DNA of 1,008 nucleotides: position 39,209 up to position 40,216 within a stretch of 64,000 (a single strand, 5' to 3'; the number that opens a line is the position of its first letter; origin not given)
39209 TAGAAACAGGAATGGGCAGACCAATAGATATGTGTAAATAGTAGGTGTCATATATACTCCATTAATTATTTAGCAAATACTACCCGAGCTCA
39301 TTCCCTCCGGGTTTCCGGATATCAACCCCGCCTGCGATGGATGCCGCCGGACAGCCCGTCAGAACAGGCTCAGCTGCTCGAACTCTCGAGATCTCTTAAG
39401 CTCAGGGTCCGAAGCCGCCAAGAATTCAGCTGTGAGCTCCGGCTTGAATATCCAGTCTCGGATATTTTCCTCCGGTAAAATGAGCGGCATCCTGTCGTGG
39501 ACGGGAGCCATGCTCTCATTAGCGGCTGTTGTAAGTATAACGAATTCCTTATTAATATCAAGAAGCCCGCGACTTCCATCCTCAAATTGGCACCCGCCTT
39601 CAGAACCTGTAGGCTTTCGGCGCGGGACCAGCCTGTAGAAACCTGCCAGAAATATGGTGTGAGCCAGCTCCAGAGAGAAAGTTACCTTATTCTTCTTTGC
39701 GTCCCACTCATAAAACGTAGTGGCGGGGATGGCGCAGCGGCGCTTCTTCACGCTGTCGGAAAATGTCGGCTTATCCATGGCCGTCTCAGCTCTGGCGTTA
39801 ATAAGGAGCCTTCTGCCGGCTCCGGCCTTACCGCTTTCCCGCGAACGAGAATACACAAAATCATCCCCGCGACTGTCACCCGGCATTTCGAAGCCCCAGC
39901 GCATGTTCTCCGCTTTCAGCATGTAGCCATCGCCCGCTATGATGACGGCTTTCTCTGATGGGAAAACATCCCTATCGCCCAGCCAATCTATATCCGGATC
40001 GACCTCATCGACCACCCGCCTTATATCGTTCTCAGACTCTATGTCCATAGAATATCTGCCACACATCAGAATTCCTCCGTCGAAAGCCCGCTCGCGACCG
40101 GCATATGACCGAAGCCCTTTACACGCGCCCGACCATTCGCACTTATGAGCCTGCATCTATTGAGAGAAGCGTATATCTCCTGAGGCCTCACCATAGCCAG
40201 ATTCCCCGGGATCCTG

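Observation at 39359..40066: Bacterial SRAP/HMCES protein with a C-terminal beta-clamp-binding motif (QLSLF)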

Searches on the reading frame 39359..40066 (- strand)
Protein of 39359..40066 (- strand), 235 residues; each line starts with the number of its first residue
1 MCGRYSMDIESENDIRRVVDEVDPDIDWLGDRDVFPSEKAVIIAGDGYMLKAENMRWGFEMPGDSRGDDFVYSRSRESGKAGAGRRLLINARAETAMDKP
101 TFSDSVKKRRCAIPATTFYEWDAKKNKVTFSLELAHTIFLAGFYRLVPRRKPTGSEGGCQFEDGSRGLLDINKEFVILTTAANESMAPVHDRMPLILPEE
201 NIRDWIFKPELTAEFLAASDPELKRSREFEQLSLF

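Call 3: search_protein_families(library=pfam, proteins=[window:39359-40066:-])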
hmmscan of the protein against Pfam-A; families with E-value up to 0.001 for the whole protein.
window:39359-40066:- (235 aa): 1 family
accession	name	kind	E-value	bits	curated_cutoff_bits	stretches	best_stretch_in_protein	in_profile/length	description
PF02586.19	SRAP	-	9.7e-35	120.5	27.1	1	1-208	1-182/214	SOS response associated peptidase (SRAP)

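Call 4: search_protein_families(library=ncbifam, proteins=[window:39359-40066:-])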
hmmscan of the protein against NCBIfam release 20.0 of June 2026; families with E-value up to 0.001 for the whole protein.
window:39359-40066:- (235 aa): 1 family
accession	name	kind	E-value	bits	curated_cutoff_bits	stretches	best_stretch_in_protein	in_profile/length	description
NF007413.0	PRK09951.1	subfamily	4.7e-12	45.7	349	1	87-207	72-177/222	hypothetical protein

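Call 5: search_solved_structures(query=window:39359-40066:-, show_alignments=3)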
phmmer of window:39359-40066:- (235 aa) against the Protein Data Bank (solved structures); distinct sequences matched with E-value up to 0.001: 10.
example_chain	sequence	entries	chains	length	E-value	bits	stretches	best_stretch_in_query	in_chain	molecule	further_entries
2f20_A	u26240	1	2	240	6.5e-10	42.2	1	81-206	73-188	conserved hypothetical protein, with conserved domain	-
6kcq_B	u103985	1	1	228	1.1e-07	35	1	88-211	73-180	SOS response-associated protein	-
2icu_A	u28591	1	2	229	1.1e-07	34.9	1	88-211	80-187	Hypothetical protein yedK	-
6kbu_B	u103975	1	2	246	4.4e-07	32.9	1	88-211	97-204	SOS response-associated protein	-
6kbs_B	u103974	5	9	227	5.9e-07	32.5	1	88-211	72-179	SOS response-associated protein | SOS response-associated peptidase YedK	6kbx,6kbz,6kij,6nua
6nuh_A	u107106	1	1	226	6e-07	32.5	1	88-211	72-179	SOS response-associated peptidase YedK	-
8d2m_A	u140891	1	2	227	2.9e-06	30.3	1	88-211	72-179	Abasic site processing protein YedK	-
5ko9_A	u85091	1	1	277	0.00015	24.7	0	89-123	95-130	Embryonic stem cell-specific 5-hydroxymethylcytosine-binding protein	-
6oe7_A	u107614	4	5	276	0.00015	24.7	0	89-123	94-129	Embryonic stem cell-specific 5-hydroxymethylcytosine-binding protein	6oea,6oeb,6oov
2bdv_A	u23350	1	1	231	0.0009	22.1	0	169-209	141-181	phage-related conserved hypothetical protein, BB2244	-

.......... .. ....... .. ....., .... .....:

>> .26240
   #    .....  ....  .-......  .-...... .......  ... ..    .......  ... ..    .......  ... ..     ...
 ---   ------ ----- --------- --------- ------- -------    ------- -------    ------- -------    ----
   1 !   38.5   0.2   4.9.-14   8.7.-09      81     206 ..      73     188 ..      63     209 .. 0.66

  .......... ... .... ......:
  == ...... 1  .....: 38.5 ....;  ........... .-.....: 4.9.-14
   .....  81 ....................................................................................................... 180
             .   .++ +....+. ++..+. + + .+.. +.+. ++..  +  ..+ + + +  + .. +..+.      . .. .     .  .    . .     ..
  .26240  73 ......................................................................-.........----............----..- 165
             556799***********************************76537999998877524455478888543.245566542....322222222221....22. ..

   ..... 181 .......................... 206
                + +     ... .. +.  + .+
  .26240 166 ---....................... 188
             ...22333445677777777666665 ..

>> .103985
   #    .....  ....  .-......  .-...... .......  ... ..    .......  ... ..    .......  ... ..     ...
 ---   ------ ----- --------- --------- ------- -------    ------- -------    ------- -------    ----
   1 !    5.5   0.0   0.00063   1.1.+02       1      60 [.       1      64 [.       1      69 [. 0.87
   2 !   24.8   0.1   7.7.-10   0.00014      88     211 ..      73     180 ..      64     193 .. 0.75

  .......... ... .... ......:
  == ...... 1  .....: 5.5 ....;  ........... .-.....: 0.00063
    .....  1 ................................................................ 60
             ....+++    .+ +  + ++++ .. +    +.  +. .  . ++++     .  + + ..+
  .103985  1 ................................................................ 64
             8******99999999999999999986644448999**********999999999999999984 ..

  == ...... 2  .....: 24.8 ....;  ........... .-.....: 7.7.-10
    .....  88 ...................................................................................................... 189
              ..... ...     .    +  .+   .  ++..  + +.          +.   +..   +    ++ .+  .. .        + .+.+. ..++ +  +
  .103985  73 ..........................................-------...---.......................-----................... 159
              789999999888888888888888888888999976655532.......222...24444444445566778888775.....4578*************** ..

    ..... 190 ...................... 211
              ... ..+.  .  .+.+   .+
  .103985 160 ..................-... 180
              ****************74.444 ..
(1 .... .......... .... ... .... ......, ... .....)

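Call 10: find_homologous_proteins(query=window:39359-40066:-, max_evalue=0.00001)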
Query window:39359-40066:- (235 aa): 7133 proteins with E <= 0.00001 among 8000 candidates; the best 120 are listed.
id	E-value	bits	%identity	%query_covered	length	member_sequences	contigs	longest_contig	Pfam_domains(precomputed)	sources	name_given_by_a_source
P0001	2.5e-155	533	100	100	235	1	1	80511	PF02586.20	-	-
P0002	1.2e-109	383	95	76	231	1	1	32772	PF02586.20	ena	-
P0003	3.4e-52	195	49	100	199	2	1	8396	PF02586.20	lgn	-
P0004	1.5e-49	187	43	100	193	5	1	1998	PF02586.20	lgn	-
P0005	4.9e-48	182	43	100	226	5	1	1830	PF02586.20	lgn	-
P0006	6.4e-48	181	44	100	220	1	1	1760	PF02586.20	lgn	-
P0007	1.2e-47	181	44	100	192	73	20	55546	PF02586.20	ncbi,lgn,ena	-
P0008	9.7e-47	178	45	100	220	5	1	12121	PF02586.20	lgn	-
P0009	1.1e-46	177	44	100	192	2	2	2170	PF02586.20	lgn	-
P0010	2.3e-46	176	45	100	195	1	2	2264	PF02586.20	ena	-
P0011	2.7e-46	176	43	100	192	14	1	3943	PF02586.20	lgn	-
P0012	5.3e-46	175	44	100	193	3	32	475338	PF02586.20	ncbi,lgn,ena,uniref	ncbi:SOS response-associated peptidase [Ruminococcus sp. 5_1_39BFAA]|uniref:SOS response-associated 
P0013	6.0e-46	175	43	100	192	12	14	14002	PF02586.20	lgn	-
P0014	6.4e-46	175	43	100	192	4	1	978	PF02586.20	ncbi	-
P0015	6.9e-46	175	44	100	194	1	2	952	PF02586.20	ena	-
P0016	7.4e-46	175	44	100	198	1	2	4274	PF02586.20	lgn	-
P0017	8.2e-46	175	42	100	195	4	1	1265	PF02586.20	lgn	-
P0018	9.2e-46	174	47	88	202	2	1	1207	PF02586.20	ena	-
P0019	1.0e-45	174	45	100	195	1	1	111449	PF02586.20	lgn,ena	-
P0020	1.2e-45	174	42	100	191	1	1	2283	PF02586.20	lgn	-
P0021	1.6e-45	174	43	100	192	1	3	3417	PF02586.20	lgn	-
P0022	1.7e-45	173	43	100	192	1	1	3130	PF02586.20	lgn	-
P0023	1.8e-45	173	43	100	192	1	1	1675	PF02586.20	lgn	-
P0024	2.0e-45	173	43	100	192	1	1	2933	PF02586.20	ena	-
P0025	2.4e-45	173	43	100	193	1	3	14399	PF02586.20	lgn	-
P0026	2.5e-45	173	44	100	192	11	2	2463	PF02586.20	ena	-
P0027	3.2e-45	173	43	100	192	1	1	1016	PF02586.20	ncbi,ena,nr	ncbi:MAG: SOS response-associated peptidase [Acetatifactor sp.]|nr:SOS response-associated peptidase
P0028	3.6e-45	172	41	100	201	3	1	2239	PF02586.20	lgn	-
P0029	5.4e-45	172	40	100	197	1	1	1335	PF02586.20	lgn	-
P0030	6.0e-45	172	42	100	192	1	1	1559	PF02586.20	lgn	-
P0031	8.6e-45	171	42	100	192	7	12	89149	PF02586.20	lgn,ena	-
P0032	9.0e-45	171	43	100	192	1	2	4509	PF02586.20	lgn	-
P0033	1.2e-44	171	43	100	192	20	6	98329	PF02586.20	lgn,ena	-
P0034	1.3e-44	171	43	100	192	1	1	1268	PF02586.20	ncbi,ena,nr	ncbi:MAG: SOS response-associated peptidase [Acetatifactor sp.]|nr:SOS response-associated peptidase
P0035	1.4e-44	171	44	100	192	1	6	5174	PF02586.20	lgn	-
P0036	1.6e-44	170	42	100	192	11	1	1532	PF02586.20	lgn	-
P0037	1.9e-44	170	44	100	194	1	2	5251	PF02586.20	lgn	-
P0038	1.9e-44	170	42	100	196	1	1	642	PF02586.20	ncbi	-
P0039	2.4e-44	170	44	100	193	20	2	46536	PF02586.20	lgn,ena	-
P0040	2.6e-44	170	45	100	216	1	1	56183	PF02586.20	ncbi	ncbi:MAG: SOS response-associated peptidase [Lachnospiraceae bacterium]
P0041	3.1e-44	169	43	100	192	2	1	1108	PF02586.20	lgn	-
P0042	3.8e-44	169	42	100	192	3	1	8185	PF02586.20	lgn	-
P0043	4.9e-44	169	42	100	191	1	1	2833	PF02586.20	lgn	-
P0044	5.6e-44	169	41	100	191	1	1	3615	PF02586.20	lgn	-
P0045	9.6e-44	168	41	100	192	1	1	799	PF02586.20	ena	-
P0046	1.2e-43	167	41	100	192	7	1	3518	PF02586.20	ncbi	-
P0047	1.5e-43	167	43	100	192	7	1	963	PF02586.20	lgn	-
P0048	3.2e-43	166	42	100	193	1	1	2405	PF02586.20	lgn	-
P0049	4.6e-43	166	43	100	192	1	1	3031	PF02586.20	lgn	-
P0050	5.6e-43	165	43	100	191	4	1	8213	PF02586.20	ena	-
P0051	6.4e-43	165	43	100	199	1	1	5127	PF02586.20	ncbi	-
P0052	7.7e-43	165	41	100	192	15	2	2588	PF02586.20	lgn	-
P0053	8.1e-43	165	42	100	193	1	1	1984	PF02586.20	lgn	-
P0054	9.2e-43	165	42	100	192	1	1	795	PF02586.20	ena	-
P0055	9.9e-43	164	43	100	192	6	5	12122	PF02586.20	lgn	-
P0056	1.0e-42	164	42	100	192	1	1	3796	PF02586.20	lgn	-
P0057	1.0e-42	164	41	100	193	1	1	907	PF02586.20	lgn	-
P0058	1.2e-42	164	43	100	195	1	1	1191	PF02586.20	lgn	-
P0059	1.5e-42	164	41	100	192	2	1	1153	PF02586.20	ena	-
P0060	2.0e-42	163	45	100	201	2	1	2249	PF02586.20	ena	-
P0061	2.6e-42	163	42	100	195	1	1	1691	PF02586.20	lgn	-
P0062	2.8e-42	163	42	100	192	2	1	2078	PF02586.20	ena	-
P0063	3.1e-42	163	43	100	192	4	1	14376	PF02586.20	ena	-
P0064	3.8e-42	163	40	100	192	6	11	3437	PF02586.20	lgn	-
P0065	4.0e-42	162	45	100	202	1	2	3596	PF02586.20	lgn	-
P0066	4.1e-42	162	42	100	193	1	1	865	PF02586.20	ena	-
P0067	4.4e-42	162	41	100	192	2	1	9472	PF02586.20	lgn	-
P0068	5.3e-42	162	42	100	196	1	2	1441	PF02586.20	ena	-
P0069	5.4e-42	162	43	100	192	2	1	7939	PF02586.20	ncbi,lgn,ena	-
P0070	5.6e-42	162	42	100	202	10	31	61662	PF02586.20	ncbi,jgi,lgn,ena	jgi:putative SOS response-associated peptidase YedK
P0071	6.7e-42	162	42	100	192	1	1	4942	PF02586.20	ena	-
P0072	7.8e-42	162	42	100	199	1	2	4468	PF02586.20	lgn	-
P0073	9.5e-42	161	42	100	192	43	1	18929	PF02586.20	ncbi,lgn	-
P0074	1.2e-41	161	42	100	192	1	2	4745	PF02586.20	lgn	-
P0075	1.4e-41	161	42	100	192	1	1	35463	PF02586.20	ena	-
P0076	2.1e-41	160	42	100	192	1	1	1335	PF02586.20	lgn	-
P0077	2.1e-41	160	44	100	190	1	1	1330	PF02586.20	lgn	-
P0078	2.3e-41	160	42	100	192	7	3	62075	PF02586.20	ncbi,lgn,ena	-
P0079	2.8e-41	160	45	100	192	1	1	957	PF02586.20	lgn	-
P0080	3.0e-41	160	40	100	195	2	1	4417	PF02586.20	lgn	-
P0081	4.1e-41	159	43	100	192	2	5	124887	PF02586.20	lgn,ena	-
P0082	5.8e-41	159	41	100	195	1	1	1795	PF02586.20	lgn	-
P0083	7.7e-41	158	40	100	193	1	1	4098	PF02586.20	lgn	-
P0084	7.7e-41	158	41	100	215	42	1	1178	PF02586.20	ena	-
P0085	9.6e-41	158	43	100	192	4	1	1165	PF02586.20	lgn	-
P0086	9.7e-41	158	41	100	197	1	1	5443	PF02586.20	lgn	-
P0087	1.0e-40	158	43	100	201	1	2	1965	PF02586.20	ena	-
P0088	1.3e-40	158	43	100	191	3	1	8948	PF02586.20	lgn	-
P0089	1.4e-40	157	43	100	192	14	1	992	PF02586.20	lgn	-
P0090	1.5e-40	157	41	100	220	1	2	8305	PF02586.20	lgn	-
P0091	1.6e-40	157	41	100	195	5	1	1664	PF02586.20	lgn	-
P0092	2.1e-40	157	42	100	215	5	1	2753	PF02586.20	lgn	-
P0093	2.4e-40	157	44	100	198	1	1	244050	PF02586.20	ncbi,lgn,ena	-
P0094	2.5e-40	157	43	100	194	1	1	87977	PF02586.20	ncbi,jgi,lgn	ncbi:MAG: SOS response-associated peptidase [Blautia sp.]|jgi:putative SOS response-associated pepti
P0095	2.6e-40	157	43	100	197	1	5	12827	PF02586.20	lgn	-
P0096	3.2e-40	156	44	100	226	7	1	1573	PF02586.20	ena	-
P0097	3.3e-40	156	38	100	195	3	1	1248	PF02586.20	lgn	-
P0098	3.5e-40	156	43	100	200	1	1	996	PF02586.20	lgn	-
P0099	4.3e-40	156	45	100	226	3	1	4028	PF02586.20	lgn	-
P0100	4.3e-40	156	39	100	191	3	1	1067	PF02586.20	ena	-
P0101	4.6e-40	156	41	100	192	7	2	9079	PF02586.20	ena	-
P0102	7.1e-40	155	40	100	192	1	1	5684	PF02586.20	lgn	-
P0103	7.7e-40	155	42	100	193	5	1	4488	PF02586.20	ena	-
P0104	9.2e-40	155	41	100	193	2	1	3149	PF02586.20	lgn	-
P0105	9.2e-40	155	42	100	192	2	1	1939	PF02586.20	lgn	-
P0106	1.1e-39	154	41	100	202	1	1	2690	PF02586.20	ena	-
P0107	1.2e-39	154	45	100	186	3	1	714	PF02586.20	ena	-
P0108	1.2e-39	154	44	86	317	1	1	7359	PF02586.20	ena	-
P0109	1.5e-39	154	42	100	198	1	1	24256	PF02586.20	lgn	-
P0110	1.5e-39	154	41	100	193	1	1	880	PF02586.20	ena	-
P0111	1.6e-39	154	42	100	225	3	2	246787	PF02586.20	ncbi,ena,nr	ncbi:MAG: SOS response-associated peptidase [Lachnospiraceae bacterium]|nr:SOS response-associated p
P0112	1.7e-39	154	43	100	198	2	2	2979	PF02586.20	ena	-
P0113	1.8e-39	154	40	100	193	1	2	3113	PF02586.20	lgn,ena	-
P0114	2.2e-39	153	40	100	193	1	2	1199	PF02586.20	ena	-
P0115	2.3e-39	153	43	86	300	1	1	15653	PF02586.20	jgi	-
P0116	2.4e-39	153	44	92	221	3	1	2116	PF02586.20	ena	-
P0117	2.5e-39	153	40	100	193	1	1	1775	PF02586.20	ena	-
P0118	2.5e-39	153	42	100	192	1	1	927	PF02586.20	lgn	-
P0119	2.5e-39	153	41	100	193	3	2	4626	PF02586.20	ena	-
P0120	2.5e-39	153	42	100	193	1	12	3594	PF02586.20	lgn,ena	-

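Call 15: find_encoding_contigs(protein=P0012, flank=6000, max_places=4)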
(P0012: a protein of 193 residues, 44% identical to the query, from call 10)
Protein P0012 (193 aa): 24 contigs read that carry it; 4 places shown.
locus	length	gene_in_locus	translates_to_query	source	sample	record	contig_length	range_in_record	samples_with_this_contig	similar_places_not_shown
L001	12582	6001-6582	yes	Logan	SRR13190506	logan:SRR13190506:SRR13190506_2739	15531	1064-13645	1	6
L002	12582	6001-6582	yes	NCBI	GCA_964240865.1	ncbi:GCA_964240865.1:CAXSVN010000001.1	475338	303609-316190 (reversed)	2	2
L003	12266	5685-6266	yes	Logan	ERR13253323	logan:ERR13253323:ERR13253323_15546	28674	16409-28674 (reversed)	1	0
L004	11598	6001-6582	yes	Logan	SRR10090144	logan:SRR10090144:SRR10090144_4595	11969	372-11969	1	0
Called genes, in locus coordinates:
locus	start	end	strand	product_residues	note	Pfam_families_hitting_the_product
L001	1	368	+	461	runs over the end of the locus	PF00668:Condensation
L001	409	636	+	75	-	PF00550:PP-binding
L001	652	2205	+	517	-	PF00501:AMP-binding, PF23562:AMP-binding_C_3 (weak)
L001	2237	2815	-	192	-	PF14278:TetR_C_8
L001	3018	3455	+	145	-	PF16163:DUF4869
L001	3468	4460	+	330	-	-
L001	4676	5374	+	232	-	PF00149:Metallophos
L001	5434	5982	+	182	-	PF00300:His_Phos_1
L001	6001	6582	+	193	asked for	PF02586:SRAP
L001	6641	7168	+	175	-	PF12993:DUF3877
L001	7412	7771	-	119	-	PF02518:HATPase_c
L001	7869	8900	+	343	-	PF02698:DUF218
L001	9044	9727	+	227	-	PF02463:SMC_N, PF00005:ABC_tran, PF13304:AAA_21 (faint)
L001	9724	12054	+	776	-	PF12704:MacB_PCD, PF02687:FtsX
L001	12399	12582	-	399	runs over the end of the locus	-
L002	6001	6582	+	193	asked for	PF02586:SRAP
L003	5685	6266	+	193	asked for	PF02586:SRAP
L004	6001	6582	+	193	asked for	PF02586:SRAP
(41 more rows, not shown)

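Call 16: find_encoding_contigs(protein=P0001, flank=6000, max_places=3)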
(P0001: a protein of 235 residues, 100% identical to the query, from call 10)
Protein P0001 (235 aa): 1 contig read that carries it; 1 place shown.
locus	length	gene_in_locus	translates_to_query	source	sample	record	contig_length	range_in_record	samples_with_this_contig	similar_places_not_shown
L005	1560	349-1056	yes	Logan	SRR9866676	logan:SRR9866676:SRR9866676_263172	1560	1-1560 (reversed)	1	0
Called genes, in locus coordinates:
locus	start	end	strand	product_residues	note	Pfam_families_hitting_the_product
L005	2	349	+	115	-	?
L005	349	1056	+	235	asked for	PF02586:SRAP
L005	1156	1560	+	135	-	?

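Call 17: find_encoding_contigs(protein=P0007, flank=5000, max_places=3)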
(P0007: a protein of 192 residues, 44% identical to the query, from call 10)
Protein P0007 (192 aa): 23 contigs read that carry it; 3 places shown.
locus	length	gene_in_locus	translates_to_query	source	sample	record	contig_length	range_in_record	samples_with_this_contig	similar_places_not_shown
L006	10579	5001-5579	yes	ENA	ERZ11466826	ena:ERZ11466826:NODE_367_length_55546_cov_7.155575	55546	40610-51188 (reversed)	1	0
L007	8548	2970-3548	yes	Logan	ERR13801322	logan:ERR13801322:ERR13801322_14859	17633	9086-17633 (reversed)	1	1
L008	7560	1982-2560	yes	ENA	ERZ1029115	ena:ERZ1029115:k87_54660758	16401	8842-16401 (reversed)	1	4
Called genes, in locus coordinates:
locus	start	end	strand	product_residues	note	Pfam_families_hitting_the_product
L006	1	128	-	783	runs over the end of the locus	PF03432:Relaxase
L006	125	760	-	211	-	PF21983:NikA-like (faint)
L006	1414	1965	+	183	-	-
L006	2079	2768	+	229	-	PF02481:DNA_processg_A, PF18306:LDcluster4 (weak)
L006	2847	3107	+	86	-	-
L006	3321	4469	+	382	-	PF04326:SLFN_AlbA_2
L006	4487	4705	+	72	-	-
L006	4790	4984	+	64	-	-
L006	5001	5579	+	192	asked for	PF02586:SRAP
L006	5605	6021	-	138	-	-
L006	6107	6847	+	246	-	PF06970:RepA_N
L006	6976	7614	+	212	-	-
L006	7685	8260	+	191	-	-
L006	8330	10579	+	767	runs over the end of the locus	PF13306:LRR_5 (faint)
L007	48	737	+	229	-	PF02481:DNA_processg_A, PF18306:LDcluster4 (weak)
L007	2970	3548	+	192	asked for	PF02586:SRAP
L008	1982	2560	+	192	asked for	PF02586:SRAP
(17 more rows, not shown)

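Call 18: find_encoding_contigs(protein=P0111, flank=5000, max_places=2)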
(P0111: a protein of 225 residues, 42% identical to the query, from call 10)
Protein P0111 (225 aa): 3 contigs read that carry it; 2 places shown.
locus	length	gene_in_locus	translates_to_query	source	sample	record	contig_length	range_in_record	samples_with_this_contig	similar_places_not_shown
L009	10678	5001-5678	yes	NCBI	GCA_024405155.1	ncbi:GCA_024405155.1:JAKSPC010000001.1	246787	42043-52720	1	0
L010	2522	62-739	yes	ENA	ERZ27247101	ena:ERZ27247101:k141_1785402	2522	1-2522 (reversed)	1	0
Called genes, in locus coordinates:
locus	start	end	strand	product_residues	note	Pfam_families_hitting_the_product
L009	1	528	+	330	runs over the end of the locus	PF13280:WYL, PF25583:WCX (weak)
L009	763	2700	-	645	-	PF13589:HATPase_c_3, PF02518:HATPase_c (weak), PF00183:HSP90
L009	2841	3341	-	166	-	PF03167:UDG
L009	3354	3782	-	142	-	PF17032:Zn_ribbon_15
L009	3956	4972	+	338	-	PF02423:OCD_Mu_crystall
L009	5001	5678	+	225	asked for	PF02586:SRAP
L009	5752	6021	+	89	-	PF10387:DUF2442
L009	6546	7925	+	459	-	PF01554:MatE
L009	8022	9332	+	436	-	PF03553:Na_H_antiporter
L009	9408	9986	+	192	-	-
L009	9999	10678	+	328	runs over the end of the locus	PF01370:Epimerase, PF04321:RmlD_sub_bind (faint), PF13460:NAD_binding_10 (weak), PF16363:GDP_Man_Dehyd (faint)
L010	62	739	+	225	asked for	PF02586:SRAP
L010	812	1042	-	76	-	PF13443:HTH_26, PF01381:HTH_3 (weak)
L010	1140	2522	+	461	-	?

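Call 19: find_encoding_contigs(protein=P0093, flank=5000, max_places=2)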
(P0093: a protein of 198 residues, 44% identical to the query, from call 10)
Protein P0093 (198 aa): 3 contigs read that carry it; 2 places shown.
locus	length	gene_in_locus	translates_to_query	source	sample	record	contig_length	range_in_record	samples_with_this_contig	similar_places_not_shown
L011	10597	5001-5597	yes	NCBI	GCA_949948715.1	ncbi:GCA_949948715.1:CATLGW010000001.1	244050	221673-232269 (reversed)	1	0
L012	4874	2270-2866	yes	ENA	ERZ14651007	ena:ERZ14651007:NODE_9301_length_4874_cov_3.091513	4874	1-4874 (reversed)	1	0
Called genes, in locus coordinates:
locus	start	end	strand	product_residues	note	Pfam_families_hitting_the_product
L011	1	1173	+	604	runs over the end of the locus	PF00664:ABC_membrane, PF02463:SMC_N (weak), PF00005:ABC_tran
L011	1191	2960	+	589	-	PF00664:ABC_membrane, PF02463:SMC_N (faint), PF00005:ABC_tran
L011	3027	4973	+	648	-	PF13802:Gal_mutarotas_2 (faint), PF01055:Glyco_hydro_31_2nd, PF21365:Glyco_hydro_31_3rd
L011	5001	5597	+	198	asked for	PF02586:SRAP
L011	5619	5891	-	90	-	-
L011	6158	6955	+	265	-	PF00669:Flagellin_N, PF00700:Flagellin_C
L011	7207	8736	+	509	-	PF00817:IMS, PF11799:IMS_C (weak)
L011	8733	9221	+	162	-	-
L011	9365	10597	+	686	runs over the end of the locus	PF02743:dCache_1 (weak), PF00015:MCPsignal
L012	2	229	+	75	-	?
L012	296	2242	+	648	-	PF13802:Gal_mutarotas_2 (faint), PF01055:Glyco_hydro_31_2nd, PF21365:Glyco_hydro_31_3rd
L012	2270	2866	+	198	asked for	PF02586:SRAP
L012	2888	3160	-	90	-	-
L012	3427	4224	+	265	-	PF00669:Flagellin_N, PF00700:Flagellin_C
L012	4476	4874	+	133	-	?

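Call 20: search_protein_representatives(protein=window:39359-40066:-)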
Query: 235 residues. Proteins with E-value up to 0.001 (for the whole library): 11113; up to 1e-10: 2457; up to 1e-30: 62. The best 150 are listed.
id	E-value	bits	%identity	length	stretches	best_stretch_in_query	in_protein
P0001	7.8e-156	532.9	100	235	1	1-235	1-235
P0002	3.7e-110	383.4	97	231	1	1-174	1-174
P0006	2.0e-48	181.4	62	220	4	85-145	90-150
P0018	2.9e-46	174.3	54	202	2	1-146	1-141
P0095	8.3e-41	156.5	55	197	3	83-145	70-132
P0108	3.9e-40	154.3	52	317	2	33-147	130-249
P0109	4.9e-40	153.9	51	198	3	85-149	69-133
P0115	7.4e-40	153.4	54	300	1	81-233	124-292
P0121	3.7e-39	151.1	54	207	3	86-147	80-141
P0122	7.7e-39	150.0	51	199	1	1-233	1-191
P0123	1.2e-38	149.4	47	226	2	1-144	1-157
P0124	1.5e-38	149.1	50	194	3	82-145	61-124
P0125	1.7e-37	145.6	45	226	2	1-146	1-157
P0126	6.1e-37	143.8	50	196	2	1-147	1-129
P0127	8.6e-37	143.3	47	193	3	85-145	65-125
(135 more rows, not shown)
